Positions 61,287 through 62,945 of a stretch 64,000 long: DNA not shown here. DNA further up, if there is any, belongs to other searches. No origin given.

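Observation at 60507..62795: Periplasm-targeted trio: signal-peptide RidA, YkgJ Cys-cluster protein, and a Tat-signal SelA-like PLP enzyme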

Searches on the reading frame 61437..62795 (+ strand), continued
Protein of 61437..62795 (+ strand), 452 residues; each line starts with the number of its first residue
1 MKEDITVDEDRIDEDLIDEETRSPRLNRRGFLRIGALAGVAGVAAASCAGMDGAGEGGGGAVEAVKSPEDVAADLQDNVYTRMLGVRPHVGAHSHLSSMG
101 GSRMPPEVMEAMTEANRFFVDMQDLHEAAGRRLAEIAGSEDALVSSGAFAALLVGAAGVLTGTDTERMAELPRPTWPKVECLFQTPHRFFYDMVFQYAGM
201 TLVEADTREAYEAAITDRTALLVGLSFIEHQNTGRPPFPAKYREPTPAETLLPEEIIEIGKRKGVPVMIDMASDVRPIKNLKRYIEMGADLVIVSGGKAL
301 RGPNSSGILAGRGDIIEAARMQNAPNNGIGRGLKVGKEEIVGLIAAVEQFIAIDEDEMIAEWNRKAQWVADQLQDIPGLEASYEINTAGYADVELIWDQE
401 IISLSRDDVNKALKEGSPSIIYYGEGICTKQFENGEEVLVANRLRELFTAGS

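Call 34: predict_structure(alignment_id=A1)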
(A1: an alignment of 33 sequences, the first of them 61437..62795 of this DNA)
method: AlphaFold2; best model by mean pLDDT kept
length: 452 residues; sequences in the alignment: 33
mean_pLDDT: 83.1   pTM: 0.79
mean pLDDT of the five models: 83.1, 82.7, 82.2, 81.6, 78.2
residues with pLDDT >= 90: 266; 70-90: 103; 50-70: 24; < 50: 59
segments of 3 or more residues with pLDDT < 50: 1-30, 35-62
pLDDT, mean of each block of 10 residues (from residue 1): 33 34 42 48 39 33 71 89 89 69 85 94 93 97 92 95 91 92 89 90 95 97 93 84 91 97 97 85 96 90 91 96 67 84 95 92 96 96 94 94 92 90 83 90 93 68
secondary structure, 60 per line:
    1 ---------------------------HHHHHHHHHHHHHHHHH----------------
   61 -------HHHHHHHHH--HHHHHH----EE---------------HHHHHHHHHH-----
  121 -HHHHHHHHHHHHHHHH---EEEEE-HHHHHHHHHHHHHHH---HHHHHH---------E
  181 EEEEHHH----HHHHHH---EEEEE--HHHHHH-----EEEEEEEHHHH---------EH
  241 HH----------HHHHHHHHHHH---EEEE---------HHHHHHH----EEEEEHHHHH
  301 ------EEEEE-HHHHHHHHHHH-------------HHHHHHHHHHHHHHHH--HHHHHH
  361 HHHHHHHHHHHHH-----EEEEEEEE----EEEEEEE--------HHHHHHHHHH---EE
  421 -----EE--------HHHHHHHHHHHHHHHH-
elements in order: H28-44 H68-76 H79-84 H106-115 H122-137 E141-145 H147-161 H165-170 E180-184 H192-197 E201-205 H208-213 E219-225 H226-229 H253-263 E267-270 H280-286 E291-295 H296-300 E307-311 H313-323 H337-352 H355-373 E379-386 E391-397 H406-415 H436-451
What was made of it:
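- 61437..62795 (+): Fold-type I PLP enzyme of the DgaE/Cap15/SelA-like superfamily, 452 aa, predicted Tat-exported lipoprotein. AF2 model pLDDT 83 (call 34).
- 61437..61580 (+): Tat signal of the PLP enzyme: acidic n-region (aa 1-27), R28-R29 (61518-61523), h-region, and lipobox Cys48 (61578-61580). Residues 1-62 have low pLDDT, i.e. disordered, as expected for a signal plus linker (call 34).
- The AF2 model is confident for residues 63-452 (call 34).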

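Call 38: fold_search(model_id=the predicted structure, library=pdb)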
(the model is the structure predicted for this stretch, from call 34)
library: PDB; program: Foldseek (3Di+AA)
matches with E <= 10: 1871; with E <= 0.001: 1643
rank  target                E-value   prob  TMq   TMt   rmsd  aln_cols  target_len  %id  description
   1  8t7j_A                4.2e-29  1.00  0.70  0.86   3.1       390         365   32  Oxygen- and PLP-dependent Cap15 holoenzyme bound with phosphate anion (released 2023-08-23)
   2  8t7j_B                1.6e-28  1.00  0.71  0.86   3.0       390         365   30  Oxygen- and PLP-dependent Cap15 holoenzyme bound with phosphate anion (released 2023-08-23)
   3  8t7j_D                2.2e-27  1.00  0.70  0.88   2.5       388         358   31  Oxygen- and PLP-dependent Cap15 holoenzyme bound with phosphate anion (released 2023-08-23)
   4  8t7j_C                1.0e-26  1.00  0.67  0.85   3.4       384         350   31  Oxygen- and PLP-dependent Cap15 holoenzyme bound with phosphate anion (released 2023-08-23)
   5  7lc0_A                9.4e-25  1.00  0.69  0.84   3.1       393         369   26  Structure of D-Glucosaminate-6-phosphate Ammonia-lyase (released 2021-06-09)
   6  3w1h_D                2.0e-19  1.00  0.53  0.60   6.1       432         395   19  Crystal structure of the selenocysteine synthase SelA from Aquifex aeolicus (released 2013-06-05)
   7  3wco_A                2.5e-19  1.00  0.53  0.60   5.6       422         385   18  Crystal structure of the depentamerized mutant of N-terminal truncated selenocysteine synthase SelA (released 2014-01-22)
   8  3w1h_B                2.8e-19  1.00  0.53  0.54   9.3       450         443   17  Crystal structure of the selenocysteine synthase SelA from Aquifex aeolicus (released 2013-06-05)
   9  3w1h_E                4.7e-19  1.00  0.54  0.60   6.6       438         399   18  Crystal structure of the selenocysteine synthase SelA from Aquifex aeolicus (released 2013-06-05)
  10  3w1i_A                5.0e-19  1.00  0.49  0.55   6.3       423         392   19  Crystal structure of the N-terminal truncated selenocysteine synthase SelA (released 2013-06-05)
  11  3wco_B                5.3e-19  1.00  0.52  0.60   5.4       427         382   18  Crystal structure of the depentamerized mutant of N-terminal truncated selenocysteine synthase SelA (released 2014-01-22)
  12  3w1i_B                5.3e-19  1.00  0.52  0.60   5.8       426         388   18  Crystal structure of the N-terminal truncated selenocysteine synthase SelA (released 2013-06-05)
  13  3w1h_A                7.0e-19  1.00  0.53  0.53   9.1       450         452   17  Crystal structure of the selenocysteine synthase SelA from Aquifex aeolicus (released 2013-06-05)
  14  3w1i_E                2.9e-18  1.00  0.51  0.57   6.4       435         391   20  Crystal structure of the N-terminal truncated selenocysteine synthase SelA (released 2013-06-05)
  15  3w1i_H                3.4e-18  1.00  0.54  0.60   5.7       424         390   18  Crystal structure of the N-terminal truncated selenocysteine synthase SelA (released 2013-06-05)
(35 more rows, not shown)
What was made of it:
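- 61437..62795 (+): Foldseek: Cap15 target-normalised TM-score 0.86, DgaE 0.84, SelA about 0.6 (call 38).
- On SelA (selenocysteine synthase): Foldseek TM-score to SelA is about 0.5-0.6 (call 38).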

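Call 39: search_protein_representatives(alignment_id=A1)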
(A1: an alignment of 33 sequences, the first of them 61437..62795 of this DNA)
Query: 33 sequences, 440 profile positions. Proteins with E-value up to 0.001 (for the whole library): 5389; up to 1e-10: 3307; up to 1e-30: 1164. The best 150 are listed.
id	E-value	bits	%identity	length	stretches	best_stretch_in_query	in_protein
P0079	9.0e-206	700.1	-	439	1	7-436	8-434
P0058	1.2e-178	610.7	-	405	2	10-351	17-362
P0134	1.4e-153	528.1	-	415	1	10-333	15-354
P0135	1.9e-152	524.4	-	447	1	8-439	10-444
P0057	2.0e-140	484.8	-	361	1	8-296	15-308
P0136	7.2e-134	463.2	-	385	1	91-365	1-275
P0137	2.1e-132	458.3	-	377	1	63-438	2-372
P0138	6.0e-127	440.4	-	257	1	187-439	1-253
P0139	5.5e-122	424.0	-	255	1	187-438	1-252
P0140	8.0e-100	351.0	-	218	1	14-242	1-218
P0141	1.2e-95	337.2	-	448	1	60-435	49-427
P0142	3.7e-94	332.3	-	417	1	63-438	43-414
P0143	9.3e-94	331.0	-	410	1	69-437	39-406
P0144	1.8e-93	330.0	-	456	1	63-438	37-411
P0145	3.6e-93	329.0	-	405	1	67-438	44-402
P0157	2.3e-86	306.6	-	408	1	67-438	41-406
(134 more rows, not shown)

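Call 51: find_encoding_contigs(protein=P0157, flank=5000, max_places=4)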
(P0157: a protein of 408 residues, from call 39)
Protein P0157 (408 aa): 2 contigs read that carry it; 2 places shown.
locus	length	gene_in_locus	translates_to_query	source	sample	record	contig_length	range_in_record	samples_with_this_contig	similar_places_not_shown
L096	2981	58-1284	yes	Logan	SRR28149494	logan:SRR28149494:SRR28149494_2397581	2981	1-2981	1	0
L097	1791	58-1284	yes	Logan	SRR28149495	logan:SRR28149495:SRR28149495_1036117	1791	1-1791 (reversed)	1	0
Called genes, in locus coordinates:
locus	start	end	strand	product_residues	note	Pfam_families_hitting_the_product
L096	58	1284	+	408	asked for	PF03841:SelA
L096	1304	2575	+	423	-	PF01979:Amidohydro_1, PF07969:Amidohydro_3 (weak)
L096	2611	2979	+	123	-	?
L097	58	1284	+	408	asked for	PF03841:SelA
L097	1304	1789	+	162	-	?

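Call 52: find_encoding_contigs(protein=P0142, flank=5000, max_places=4)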
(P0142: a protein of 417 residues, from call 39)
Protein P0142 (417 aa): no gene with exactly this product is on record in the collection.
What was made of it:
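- Tried and rejected: P0142 was not on record (call 52).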

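Call 71: search_protein_families(library=pfam, alignment_id=A3, max_evalue=0.00001)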
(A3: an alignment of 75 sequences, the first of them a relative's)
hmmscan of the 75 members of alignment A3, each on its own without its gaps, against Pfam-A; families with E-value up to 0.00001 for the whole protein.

A. member 1, L022:7310-7903:+ (198 aa): 0 families

B. families by the number of members that match (of 75 scanned): 56 families (the first 25 are shown)
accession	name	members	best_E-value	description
PF15902.12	Sortilin-Vps10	7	5.6e-25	Sortilin, neurotensin receptor 3,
PF13088.12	BNR_2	6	7.7e-09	BNR repeat-like domain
PF02012.26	BNR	6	1.5e-08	BNR/Asp-box repeat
PF00266.25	Aminotran_5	5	1.3e-42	Aminotransferase class-V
PF01546.33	Peptidase_M20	4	4.1e-13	Peptidase family M20/M25/M40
PF01053.26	Cys_Met_Meta_PP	4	6.3e-07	Cys/Met metabolism PLP-dependent enzyme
PF02233.22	PNTB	3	7.4e-179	NAD(P) transhydrogenase beta subunit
PF00144.29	Beta-lactamase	2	4.7e-61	Beta-lactamase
PF01979.26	Amidohydro_1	2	4.8e-55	Amidohydrolase family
PF20329.3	DUF6624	2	1.2e-38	Family of unknown function (DUF6624)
PF13279.12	4HBT_2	2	2.8e-34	Thioesterase-like superfamily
PF04389.22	Peptidase_M28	2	2.4e-31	Peptidase family M28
PF07969.17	Amidohydro_3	2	4.4e-22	Amidohydrolase family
PF06283.17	ThuA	2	4.2e-12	Trehalose utilisation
PF13442.11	Cytochrome_CBB3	2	8.2e-09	Cytochrome C oxidase, cbb3-type, subunit III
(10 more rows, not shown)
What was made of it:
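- The immediate neighbours of distant homologues are heterogeneous (call 71).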

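Call 74: find_encoding_contigs(protein=P0019, flank=10000, max_places=3)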
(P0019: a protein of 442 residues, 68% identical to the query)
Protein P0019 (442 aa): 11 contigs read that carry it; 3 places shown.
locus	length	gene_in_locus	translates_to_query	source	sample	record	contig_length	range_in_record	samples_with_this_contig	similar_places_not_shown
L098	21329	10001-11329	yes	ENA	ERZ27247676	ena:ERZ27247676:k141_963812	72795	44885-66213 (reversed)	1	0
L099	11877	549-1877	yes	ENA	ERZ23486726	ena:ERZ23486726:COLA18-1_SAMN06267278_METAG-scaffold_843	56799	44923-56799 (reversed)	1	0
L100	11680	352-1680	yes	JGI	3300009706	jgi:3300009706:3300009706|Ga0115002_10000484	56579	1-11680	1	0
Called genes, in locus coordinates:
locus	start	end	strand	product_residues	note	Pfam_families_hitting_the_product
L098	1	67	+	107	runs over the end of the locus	PF05336:rhaM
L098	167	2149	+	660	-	PF16177:ACAS_N, PF00501:AMP-binding, PF13193:AMP-binding_C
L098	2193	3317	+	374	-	PF00108:Thiolase_N, PF02803:Thiolase_C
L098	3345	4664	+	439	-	PF00155:Aminotran_1_2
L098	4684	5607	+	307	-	PF03966:Trm112p (faint), PF03141:Methyltransf_29 (weak), PF13489:Methyltransf_23, PF13649:Methyltransf_25, PF13847:Methyltransf_31, PF08241:Methyltransf_11, PF08242:Methyltransf_12 (faint)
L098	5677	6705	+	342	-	PF13353:Fer4_12 (faint), PF04055:Radical_SAM, PF13186:SPASM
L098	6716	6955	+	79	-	-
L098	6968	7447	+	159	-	PF01042:Ribonuc_L-PSP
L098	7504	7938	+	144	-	PF03692:CxxCxxCC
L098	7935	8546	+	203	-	PF02525:Flavodoxin_2, PF03358:FMN_red (weak)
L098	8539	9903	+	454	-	PF00999:Na_H_Exchanger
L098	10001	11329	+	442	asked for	PF01053:Cys_Met_Meta_PP (faint), PF03841:SelA (weak), PF00266:Aminotran_5 (weak)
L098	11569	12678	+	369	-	PF00586:AIRS, PF02769:AIRS_C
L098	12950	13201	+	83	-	-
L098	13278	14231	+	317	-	PF00291:PALP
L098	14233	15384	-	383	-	PF04389:Peptidase_M28 (weak), PF01546:Peptidase_M20, PF07687:M20_dimer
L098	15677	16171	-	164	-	PF01120:Alpha_L_fucos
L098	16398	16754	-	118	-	PF01120:Alpha_L_fucos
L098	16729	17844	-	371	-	PF02746:MR_MLE_N, PF13378:MR_MLE_C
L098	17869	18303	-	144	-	PF06271:RDD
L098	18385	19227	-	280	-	PF01226:Form_Nir_trans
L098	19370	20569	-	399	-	PF02746:MR_MLE_N, PF13378:MR_MLE_C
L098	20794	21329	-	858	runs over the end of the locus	PF00246:Peptidase_M14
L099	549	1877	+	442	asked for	PF01053:Cys_Met_Meta_PP (faint), PF03841:SelA (weak), PF00266:Aminotran_5 (weak)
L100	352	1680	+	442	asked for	PF01053:Cys_Met_Meta_PP (faint), PF03841:SelA (weak), PF00266:Aminotran_5 (weak)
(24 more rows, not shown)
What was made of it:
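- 60997..61440 (+): YkgJ-family CxxCxxCC cysteine-cluster protein, 147 aa, with no signal peptide (cytoplasmic). Probably not part of the exported pair. In L098 its stop overlaps a KefF-like gene (call 74).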

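Call 78: find_encoding_contigs(protein=P0143, flank=7000, max_places=5)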
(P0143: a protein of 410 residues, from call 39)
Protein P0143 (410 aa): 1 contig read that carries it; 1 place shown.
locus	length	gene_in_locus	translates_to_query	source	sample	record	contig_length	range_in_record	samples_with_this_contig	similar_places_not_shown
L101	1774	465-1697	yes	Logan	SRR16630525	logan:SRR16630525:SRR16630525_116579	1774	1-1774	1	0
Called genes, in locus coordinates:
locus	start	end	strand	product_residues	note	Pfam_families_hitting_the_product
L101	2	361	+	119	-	?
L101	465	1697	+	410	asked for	PF01053:Cys_Met_Meta_PP (faint), PF03841:SelA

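Call 84: find_related_loci(query=A5, collection=metagenome_contigs, flank=6000)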
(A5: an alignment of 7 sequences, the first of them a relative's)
Query A5 (408 aa) in metagenome_contigs; peptide patterns used: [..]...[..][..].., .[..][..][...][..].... (x = any residue, [..] = any of these).
600 stretches matched a pattern (row limit reached: there are more); 586 encode a relative of the query (tblastn E <= 1e-3); the best 80 are kept; 80 distinct loci.
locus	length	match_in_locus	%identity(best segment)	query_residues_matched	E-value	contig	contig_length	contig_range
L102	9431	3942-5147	63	1-406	1e-175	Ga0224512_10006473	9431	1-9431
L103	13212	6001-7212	63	1-403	9e-175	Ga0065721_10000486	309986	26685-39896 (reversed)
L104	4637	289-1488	63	1-405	5e-176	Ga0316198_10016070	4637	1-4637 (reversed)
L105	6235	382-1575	61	1-404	1e-168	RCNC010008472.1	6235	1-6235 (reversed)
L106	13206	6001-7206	59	1-406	1e-164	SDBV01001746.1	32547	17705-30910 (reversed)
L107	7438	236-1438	60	1-403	5e-164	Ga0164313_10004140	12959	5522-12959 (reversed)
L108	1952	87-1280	60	1-398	6e-176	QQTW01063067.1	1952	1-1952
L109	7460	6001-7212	56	1-406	7e-163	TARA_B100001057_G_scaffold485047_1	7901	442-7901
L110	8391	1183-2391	59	1-405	2e-161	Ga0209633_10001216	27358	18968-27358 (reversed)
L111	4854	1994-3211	57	2-408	5e-164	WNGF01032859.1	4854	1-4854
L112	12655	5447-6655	56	2-406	2e-160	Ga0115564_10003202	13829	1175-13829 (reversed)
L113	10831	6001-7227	59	1-403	1e-159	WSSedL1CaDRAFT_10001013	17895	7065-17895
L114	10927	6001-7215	57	1-406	5e-159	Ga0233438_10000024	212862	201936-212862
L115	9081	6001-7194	56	1-408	2e-157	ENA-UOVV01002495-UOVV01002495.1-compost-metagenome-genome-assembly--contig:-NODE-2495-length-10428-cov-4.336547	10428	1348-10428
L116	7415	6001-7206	57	2-403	7e-157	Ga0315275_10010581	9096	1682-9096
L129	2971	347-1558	56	1-408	4e-154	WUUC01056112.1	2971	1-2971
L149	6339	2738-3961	51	1-408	5e-138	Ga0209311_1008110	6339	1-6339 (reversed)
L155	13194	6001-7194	54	1-404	5e-135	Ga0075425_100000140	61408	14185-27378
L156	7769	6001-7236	50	2-408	2e-134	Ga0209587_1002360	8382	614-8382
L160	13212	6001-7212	51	2-407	5e-133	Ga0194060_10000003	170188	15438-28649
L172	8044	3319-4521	50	2-407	7e-130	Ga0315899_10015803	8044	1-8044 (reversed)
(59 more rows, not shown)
